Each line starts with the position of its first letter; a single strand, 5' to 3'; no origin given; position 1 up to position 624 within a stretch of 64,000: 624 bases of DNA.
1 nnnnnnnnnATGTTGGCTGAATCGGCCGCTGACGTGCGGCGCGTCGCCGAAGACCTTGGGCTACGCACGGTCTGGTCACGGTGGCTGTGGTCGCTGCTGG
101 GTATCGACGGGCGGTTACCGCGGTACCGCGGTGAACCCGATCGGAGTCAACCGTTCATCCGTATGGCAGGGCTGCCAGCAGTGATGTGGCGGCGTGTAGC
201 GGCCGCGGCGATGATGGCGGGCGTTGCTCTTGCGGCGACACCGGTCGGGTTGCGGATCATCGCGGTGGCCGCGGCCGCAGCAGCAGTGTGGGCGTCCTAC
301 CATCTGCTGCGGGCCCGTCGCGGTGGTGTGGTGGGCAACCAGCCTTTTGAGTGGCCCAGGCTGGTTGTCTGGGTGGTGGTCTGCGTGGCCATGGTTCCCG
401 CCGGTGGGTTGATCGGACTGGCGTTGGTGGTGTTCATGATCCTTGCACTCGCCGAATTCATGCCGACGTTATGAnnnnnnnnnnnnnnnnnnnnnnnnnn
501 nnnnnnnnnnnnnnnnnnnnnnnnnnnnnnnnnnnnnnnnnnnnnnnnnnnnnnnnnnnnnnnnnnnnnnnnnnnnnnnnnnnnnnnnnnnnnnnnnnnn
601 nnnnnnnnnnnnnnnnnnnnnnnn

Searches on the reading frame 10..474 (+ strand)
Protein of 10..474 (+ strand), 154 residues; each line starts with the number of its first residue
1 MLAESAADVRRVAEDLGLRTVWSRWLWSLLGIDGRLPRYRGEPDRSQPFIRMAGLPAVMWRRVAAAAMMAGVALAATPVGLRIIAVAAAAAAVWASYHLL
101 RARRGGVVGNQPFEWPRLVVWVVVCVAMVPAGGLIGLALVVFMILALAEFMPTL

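Call 87: search_protein_families(library=pfam, proteins=[window:10-474:+], max_evalue=0.01)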
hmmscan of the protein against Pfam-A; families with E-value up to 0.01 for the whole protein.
window:10-474:+ (154 aa): 0 families
